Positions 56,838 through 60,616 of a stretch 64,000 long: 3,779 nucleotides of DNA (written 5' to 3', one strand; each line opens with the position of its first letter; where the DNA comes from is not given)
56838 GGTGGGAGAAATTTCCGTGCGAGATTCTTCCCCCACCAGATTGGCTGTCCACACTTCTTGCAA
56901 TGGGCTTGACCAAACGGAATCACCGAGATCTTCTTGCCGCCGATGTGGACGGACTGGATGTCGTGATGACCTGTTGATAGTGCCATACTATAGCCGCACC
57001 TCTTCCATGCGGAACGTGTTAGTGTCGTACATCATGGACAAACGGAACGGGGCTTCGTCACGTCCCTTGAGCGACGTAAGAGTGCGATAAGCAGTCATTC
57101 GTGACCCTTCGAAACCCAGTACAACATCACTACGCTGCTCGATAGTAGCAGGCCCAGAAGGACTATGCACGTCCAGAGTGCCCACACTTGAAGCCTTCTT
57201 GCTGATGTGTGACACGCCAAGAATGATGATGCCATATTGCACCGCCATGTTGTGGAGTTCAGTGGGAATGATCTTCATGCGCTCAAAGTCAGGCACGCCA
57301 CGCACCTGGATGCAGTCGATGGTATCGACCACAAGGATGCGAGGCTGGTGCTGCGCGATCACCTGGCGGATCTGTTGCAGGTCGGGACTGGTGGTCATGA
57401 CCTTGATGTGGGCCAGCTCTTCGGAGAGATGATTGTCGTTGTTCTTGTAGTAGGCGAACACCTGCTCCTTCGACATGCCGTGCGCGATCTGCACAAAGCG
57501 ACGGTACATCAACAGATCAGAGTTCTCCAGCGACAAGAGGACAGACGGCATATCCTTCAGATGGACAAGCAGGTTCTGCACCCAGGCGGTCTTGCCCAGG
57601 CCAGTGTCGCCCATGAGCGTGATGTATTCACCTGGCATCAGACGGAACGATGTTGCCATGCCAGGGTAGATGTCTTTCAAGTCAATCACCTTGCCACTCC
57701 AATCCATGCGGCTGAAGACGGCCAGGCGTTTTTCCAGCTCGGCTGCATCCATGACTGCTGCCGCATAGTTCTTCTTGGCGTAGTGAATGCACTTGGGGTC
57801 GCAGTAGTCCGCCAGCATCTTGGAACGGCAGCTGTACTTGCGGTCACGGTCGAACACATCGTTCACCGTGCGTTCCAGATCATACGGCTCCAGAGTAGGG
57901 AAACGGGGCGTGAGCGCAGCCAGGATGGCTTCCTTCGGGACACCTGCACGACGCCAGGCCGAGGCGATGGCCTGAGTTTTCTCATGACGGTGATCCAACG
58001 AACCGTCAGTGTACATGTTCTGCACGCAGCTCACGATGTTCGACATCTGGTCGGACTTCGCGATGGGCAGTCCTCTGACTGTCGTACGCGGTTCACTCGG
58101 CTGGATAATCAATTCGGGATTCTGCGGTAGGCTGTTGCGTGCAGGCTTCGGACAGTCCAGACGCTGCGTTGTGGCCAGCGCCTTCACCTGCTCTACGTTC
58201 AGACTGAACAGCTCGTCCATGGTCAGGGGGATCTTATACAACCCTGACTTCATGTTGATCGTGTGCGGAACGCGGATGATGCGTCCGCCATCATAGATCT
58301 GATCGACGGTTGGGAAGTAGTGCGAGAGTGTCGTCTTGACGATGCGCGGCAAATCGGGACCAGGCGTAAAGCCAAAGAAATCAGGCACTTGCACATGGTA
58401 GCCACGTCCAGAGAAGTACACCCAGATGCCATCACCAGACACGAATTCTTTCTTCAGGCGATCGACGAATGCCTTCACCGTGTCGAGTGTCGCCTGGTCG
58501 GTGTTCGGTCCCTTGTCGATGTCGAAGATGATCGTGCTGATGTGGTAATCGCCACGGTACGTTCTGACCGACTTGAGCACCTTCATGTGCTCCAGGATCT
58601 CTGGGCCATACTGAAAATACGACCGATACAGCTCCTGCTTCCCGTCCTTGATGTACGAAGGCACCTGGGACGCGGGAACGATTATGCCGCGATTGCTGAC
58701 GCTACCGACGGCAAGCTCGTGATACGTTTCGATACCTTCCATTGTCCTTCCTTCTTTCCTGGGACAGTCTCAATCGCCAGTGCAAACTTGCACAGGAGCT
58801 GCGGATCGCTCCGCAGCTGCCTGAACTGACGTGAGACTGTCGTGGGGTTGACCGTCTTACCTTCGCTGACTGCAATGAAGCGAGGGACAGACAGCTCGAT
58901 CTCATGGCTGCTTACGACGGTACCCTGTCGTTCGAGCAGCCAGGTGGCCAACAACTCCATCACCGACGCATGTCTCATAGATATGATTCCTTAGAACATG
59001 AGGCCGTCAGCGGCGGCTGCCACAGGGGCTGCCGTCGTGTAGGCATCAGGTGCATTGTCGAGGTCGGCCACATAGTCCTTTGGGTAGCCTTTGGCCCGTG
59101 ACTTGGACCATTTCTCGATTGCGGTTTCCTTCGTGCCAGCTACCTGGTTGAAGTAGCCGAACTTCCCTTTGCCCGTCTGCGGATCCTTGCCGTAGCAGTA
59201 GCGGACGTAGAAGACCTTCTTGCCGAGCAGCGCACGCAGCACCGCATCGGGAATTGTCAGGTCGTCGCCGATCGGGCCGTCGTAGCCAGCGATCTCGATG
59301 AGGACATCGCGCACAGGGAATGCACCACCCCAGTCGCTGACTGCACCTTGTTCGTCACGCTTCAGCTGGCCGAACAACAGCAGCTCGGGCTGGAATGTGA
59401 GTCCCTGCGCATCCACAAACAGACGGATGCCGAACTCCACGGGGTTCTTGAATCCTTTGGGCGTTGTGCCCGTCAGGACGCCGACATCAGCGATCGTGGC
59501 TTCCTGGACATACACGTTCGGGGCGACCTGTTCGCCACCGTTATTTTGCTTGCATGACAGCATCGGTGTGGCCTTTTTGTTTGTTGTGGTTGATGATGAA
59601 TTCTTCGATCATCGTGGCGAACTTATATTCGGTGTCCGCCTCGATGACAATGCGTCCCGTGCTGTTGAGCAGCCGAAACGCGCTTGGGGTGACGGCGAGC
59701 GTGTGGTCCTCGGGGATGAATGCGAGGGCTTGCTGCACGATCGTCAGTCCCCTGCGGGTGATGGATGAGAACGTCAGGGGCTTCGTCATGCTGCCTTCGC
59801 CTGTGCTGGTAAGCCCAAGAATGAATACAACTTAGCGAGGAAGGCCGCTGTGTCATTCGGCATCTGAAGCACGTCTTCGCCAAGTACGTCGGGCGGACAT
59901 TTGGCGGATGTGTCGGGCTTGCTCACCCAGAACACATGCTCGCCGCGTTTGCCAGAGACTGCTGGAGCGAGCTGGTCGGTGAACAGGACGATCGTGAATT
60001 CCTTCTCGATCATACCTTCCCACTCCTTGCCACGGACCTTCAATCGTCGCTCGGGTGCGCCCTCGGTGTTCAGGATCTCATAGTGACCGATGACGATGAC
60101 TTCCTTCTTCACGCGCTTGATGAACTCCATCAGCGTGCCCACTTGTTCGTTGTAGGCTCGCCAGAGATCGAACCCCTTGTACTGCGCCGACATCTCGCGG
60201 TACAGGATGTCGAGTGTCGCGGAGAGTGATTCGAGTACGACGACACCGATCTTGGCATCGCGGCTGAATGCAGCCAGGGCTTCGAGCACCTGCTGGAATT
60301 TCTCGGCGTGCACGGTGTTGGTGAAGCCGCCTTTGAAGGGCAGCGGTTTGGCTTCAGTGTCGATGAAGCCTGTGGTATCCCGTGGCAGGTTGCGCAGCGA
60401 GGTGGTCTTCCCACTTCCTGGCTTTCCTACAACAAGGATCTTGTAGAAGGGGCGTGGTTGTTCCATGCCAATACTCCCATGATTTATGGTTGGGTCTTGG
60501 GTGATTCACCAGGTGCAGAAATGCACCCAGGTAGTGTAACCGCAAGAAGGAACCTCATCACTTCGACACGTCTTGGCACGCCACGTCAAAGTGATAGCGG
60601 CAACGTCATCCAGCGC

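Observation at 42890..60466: Collinear paralogous phage-like replication modules: decayed copy in island 1, intact copy in island 2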

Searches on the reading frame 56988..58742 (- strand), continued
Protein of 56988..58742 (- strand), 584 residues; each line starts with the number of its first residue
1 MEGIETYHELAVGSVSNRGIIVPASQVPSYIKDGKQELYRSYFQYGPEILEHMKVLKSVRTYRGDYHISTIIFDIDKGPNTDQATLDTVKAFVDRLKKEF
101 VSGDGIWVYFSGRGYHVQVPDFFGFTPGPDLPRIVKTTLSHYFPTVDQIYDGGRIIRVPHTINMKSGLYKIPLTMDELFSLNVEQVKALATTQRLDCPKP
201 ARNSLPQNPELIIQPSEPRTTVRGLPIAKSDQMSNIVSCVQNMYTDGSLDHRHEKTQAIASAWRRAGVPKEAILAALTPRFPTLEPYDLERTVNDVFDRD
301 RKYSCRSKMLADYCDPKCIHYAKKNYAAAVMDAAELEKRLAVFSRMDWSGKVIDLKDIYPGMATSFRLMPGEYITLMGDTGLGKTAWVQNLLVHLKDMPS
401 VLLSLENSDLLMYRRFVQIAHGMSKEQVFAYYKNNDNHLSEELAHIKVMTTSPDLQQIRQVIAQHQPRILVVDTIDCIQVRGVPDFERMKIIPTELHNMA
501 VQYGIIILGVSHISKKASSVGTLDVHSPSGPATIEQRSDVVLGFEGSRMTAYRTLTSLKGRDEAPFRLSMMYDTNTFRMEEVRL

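Call 72: search_solved_structures(query=A1, max_evalue=1)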
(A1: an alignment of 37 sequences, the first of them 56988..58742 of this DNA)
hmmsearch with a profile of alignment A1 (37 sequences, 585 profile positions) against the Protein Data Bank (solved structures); distinct sequences matched with E-value up to 1: 40.
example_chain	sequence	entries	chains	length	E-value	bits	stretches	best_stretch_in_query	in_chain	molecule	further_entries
5lkm_A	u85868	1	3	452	1.7e-14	56.6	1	451-562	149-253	DNA repair protein RadA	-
7t8b_A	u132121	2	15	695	1.7e-14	56.6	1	369-580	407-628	Twinkle mtDNA helicase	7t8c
8rxc_D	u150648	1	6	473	1.9e-14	56.4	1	451-562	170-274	DNA repair protein RadA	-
8e2l_C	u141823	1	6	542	4e-13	52.1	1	369-567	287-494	Twinkle mtDNA helicase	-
2vye_A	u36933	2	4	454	4.9e-10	41.9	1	368-580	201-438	REPLICATIVE DNA HELICASE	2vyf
2r6a_A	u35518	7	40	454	1.1e-09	40.7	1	368-580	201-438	Replicative helicase | Replicative DNA helicase DnaB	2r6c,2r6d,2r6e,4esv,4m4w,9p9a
4nmn_A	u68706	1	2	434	1.7e-09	40.1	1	367-545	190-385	Replicative DNA helicase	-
6kza_A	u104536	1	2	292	3.6e-09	39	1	367-548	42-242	Replicative DNA helicase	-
7t22_A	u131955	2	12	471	1.3e-08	37.2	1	367-548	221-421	Replicative DNA helicase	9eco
6bbm_A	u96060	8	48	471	1.3e-08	37.2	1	367-548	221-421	Replicative DNA helicase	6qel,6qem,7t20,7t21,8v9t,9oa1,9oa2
9dls_A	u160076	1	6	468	8.3e-08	34.5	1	370-547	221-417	Replicative DNA helicase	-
6t66_A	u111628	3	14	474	8.5e-08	34.5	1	370-547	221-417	Replicative DNA helicase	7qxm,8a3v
4a1f_A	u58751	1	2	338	3.8e-07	32.3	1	333-546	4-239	REPLICATIVE DNA HELICASE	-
4zc0_A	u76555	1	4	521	7.6e-07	31.3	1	332-546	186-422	Replicative DNA helicase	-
2q6t_A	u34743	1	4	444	1.2e-06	30.7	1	368-582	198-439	DnaB replication fork helicase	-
1g71_A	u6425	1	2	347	0.0041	19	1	84-125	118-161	DNA PRIMASE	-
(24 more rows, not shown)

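Call 83: search_protein_families(library=ncbifam, proteins=[window:56988-58742:-], max_evalue=0.01)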
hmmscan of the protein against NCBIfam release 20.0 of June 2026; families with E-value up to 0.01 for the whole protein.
window:56988-58742:- (584 aa): 2 families
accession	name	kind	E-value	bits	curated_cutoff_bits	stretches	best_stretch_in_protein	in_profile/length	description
TIGR00416.1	sms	equivalog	1.2e-07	30.9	403.05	1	370-561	93-260/454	DNA repair protein RadA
NF001641.0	PRK00419.1-3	equivalog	0.00014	21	326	0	85-119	131-164/323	DNA primase small subunit PriS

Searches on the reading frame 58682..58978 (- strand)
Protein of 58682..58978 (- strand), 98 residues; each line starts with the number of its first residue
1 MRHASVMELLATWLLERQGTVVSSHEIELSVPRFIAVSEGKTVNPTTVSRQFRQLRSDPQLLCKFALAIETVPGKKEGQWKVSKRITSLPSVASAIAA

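Call 12: search_protein_families(library=pfam, proteins=[window:58682-58978:-], max_evalue=0.01)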
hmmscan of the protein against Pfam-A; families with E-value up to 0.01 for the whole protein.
window:58682-58978:- (98 aa): 0 families

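Call 14: search_protein_families(library=phrogs, proteins=[window:58682-58978:-], max_evalue=0.01)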
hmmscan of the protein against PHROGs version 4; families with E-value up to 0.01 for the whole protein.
window:58682-58978:- (98 aa): 0 families

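Call 83: search_protein_families(library=ncbifam, proteins=[window:58682-58978:-], max_evalue=0.01)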
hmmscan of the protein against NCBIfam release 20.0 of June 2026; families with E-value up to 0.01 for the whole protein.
window:58682-58978:- (98 aa): 0 families

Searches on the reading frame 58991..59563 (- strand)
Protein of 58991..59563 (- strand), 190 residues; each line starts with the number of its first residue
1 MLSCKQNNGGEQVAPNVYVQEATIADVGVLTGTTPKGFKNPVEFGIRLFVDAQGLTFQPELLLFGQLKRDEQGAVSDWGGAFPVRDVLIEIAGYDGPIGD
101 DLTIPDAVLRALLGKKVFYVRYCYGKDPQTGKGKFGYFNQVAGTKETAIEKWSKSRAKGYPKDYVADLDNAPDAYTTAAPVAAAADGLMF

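Call 7: search_protein_families(library=pfam, proteins=[window:58991-59563:-], max_evalue=0.01)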
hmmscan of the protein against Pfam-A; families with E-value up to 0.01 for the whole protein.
window:58991-59563:- (190 aa): 0 families

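Call 8: search_protein_families(library=phrogs, proteins=[window:58991-59563:-], max_evalue=0.001)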
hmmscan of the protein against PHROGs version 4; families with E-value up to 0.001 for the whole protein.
window:58991-59563:- (190 aa): 0 families

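Call 40: find_homologous_proteins(query=A2, max_evalue=0.001)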
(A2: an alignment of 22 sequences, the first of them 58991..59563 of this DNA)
Query A2 (22 sequences) (190 aa, profile of the alignment): 15 proteins with E <= 0.001 among 3714 candidates.
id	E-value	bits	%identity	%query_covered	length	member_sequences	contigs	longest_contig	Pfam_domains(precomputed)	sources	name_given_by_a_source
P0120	1.7e-45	173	23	51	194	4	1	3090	-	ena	-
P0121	3.8e-43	166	100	100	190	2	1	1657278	-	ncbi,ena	-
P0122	1.2e-42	164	-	-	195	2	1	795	-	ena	-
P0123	1.2e-42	164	26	51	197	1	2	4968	-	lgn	-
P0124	1.4e-42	164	-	-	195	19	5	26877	-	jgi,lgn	-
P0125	3.9e-35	140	78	100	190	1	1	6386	-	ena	-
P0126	6.3e-35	139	52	86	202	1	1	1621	-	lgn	-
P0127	1.0e-34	138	23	58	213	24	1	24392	-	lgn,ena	-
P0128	7.0e-32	129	24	73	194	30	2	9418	-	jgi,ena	jgi:hypothetical protein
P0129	7.0e-31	126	51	93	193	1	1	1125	-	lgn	-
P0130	1.6e-30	125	25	62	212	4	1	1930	-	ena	-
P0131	2.4e-30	124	27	78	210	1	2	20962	-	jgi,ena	-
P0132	9.9e-30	122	52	96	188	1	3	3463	-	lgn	-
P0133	3.3e-26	111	23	89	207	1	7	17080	-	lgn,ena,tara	tara:strand:+ start:4632 stop:5255 length:624 start_codon:yes stop_codon:yes gene_type:complete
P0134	2.2e-19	88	26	33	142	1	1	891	-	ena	-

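Call 50: predict_structure(alignment_id=A3)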
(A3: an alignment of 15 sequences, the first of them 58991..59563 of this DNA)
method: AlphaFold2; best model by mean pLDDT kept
length: 190 residues; sequences in the alignment: 15
mean_pLDDT: 81.6   pTM: 0.75
mean pLDDT of the five models: 81.6, 80.2, 79.1, 79.1, 76.5
residues with pLDDT >= 90: 77; 70-90: 84; 50-70: 7; < 50: 22
segments of 3 or more residues with pLDDT < 50: 1-7, 176-190
pLDDT, mean of each block of 10 residues (from residue 1): 49 90 93 83 91 78 90 87 91 81 88 94 87 85 94 92 87 59 32
secondary structure, 60 per line:
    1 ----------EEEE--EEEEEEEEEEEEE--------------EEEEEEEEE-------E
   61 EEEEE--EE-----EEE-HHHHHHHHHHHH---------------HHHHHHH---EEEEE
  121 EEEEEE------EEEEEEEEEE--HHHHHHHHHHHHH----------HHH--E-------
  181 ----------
elements in order: E11-14 E17-29 E44-52 E60-65 E75-77 H79-90 H106-112 E116-126 E133-142 H145-157

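Call 52: search_protein_representatives(alignment_id=A3)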
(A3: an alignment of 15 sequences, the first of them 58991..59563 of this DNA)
Query: 15 sequences, 205 profile positions. Proteins with E-value up to 0.001 (for the whole library): 361; up to 1e-10: 195; up to 1e-30: 15. The best 150 are listed.
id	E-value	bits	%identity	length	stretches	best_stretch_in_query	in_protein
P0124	1.4e-76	273.5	-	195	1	1-191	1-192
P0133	6.6e-74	264.8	-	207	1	1-205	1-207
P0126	9.3e-54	199.0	-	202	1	1-203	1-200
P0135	9.0e-53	195.8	-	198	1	1-205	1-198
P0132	7.7e-51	189.5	-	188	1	1-197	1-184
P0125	3.2e-50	187.4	-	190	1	3-205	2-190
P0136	8.7e-44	166.4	-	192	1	9-178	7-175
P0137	1.2e-37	146.3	-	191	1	8-191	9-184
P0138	3.3e-37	144.9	-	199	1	8-196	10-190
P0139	2.8e-35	138.6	-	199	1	10-188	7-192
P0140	8.6e-35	137.0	-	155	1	9-153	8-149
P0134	1.1e-34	136.7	-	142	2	87-205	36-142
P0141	9.3e-34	133.7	-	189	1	11-184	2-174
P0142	2.0e-33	132.5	-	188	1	1-178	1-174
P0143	1.2e-31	126.8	-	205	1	9-203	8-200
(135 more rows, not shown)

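Call 58: fold_search(model_id=the predicted structure, library=viral)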
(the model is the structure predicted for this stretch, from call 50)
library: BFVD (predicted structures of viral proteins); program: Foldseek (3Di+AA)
matches with E <= 10: 572; with E <= 0.001: 19
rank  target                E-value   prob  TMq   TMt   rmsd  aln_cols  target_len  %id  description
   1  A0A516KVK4            1.6e-06  1.00  0.53  0.51  12.2       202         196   14  (no name in the UniProt tables at hand)
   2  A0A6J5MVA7            8.4e-05  1.00  0.38  0.43  11.6       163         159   12  Uncharacterized protein [uncultured Caudovirales phage]
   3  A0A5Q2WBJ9            1.0e-04  1.00  0.39  0.42   7.2       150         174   10  (no name in the UniProt tables at hand)
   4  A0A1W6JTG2            1.1e-04  1.00  0.37  0.30   7.8       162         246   14  Uncharacterized protein [Shewanella phage SppYZU05]
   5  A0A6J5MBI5            1.2e-04  1.00  0.40  0.46   6.4       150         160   15  DUF669 domain-containing protein [uncultured Caudovirales phage]
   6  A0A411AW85            1.4e-04  1.00  0.42  0.32  17.9       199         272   15  Uncharacterized protein [Pantoea phage vB_PagM_LIET2]
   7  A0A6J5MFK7            1.9e-04  0.99  0.34  0.29  13.2       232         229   14  Uncharacterized protein [uncultured Caudovirales phage]
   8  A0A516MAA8            2.5e-04  0.98  0.36  0.36  16.6       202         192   17  (no name in the UniProt tables at hand)
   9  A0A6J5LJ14            2.6e-04  1.00  0.40  0.52   5.6       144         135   14  Uncharacterized protein [uncultured Caudovirales phage]
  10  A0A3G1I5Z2            2.6e-04  0.99  0.34  0.38  21.6       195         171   12  (no name in the UniProt tables at hand)
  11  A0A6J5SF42            3.6e-04  1.00  0.36  0.41  11.7       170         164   14  Uncharacterized protein [uncultured Caudovirales phage]
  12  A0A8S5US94            4.6e-04  0.99  0.40  0.36  16.2       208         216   14  Uncharacterized protein [Siphoviridae sp. ctPJ52]
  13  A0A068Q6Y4            4.6e-04  0.99  0.34  0.25   7.8       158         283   14  Uncharacterized protein [Ralstonia phage RSJ2]
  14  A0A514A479            4.9e-04  0.98  0.32  0.26   9.6       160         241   17  (no name in the UniProt tables at hand)
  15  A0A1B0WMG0            4.9e-04  0.98  0.34  0.27   8.6       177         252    7  (no name in the UniProt tables at hand)
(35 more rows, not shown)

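Call 73: search_solved_structures(query=A2, max_evalue=10)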
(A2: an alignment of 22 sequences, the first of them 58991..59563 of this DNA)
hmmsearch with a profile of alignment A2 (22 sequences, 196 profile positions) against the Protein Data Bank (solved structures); distinct sequences matched with E-value up to 10: 2.
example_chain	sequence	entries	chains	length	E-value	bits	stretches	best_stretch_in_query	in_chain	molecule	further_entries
1q10_A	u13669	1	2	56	0.046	16.9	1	61-101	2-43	Immunoglobulin G binding protein G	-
8ip8_MB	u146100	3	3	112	1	12.5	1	124-162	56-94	60S ribosomal protein eL33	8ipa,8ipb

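Call 83: search_protein_families(library=ncbifam, proteins=[window:58991-59563:-], max_evalue=0.01)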
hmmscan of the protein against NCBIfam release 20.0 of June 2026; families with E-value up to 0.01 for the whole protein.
window:58991-59563:- (190 aa): 0 families

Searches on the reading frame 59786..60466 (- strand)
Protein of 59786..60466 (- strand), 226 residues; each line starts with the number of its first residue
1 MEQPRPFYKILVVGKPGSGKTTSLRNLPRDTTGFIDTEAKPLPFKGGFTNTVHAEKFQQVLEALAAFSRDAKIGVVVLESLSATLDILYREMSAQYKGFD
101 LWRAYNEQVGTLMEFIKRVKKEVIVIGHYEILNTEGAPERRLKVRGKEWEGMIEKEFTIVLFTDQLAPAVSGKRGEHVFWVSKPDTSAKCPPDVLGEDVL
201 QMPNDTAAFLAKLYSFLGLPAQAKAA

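Call 7: search_protein_families(library=pfam, proteins=[window:59786-60466:-], max_evalue=0.01)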
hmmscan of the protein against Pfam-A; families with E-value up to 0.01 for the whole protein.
window:59786-60466:- (226 aa): 4 families
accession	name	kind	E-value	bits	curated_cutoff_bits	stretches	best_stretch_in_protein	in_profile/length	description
PF13479.12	AAA_24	-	1.2e-13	51.8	27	1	8-184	3-186/195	AAA domain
PF13238.12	AAA_18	-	0.0016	19.4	29.4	1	10-52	1-41/128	AAA domain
PF13191.12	AAA_16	-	0.0022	19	32.6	1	10-66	27-88/167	AAA ATPase domain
PF13401.12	AAA_22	-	0.0029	18.4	27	1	10-30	8-28/130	AAA domain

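Call 8: search_protein_families(library=phrogs, proteins=[window:59786-60466:-], max_evalue=0.001)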
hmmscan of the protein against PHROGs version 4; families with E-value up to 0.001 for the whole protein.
window:59786-60466:- (226 aa): 3 families
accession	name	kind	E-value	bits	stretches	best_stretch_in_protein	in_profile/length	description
phrog_2872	-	DNA, RNA and nucleotide metabolism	4.2e-24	86.3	1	8-220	3-214/219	Sak4-like ssDNA annealing protein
phrog_124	-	DNA, RNA and nucleotide metabolism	4.8e-21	76.6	1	7-194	43-237/382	Sak4-like ssDNA annealing protein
phrog_1366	-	unknown function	0.00051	20.7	1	6-179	13-211/307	-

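Call 83: search_protein_families(library=ncbifam, proteins=[window:59786-60466:-], max_evalue=0.01)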
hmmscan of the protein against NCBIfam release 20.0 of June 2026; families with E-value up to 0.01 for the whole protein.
window:59786-60466:- (226 aa): 1 family
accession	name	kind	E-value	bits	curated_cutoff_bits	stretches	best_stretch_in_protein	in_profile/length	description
TIGR00231.1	small_GTP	domain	0.0093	15.8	42.5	0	8-55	4-44/164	GTP-binding protein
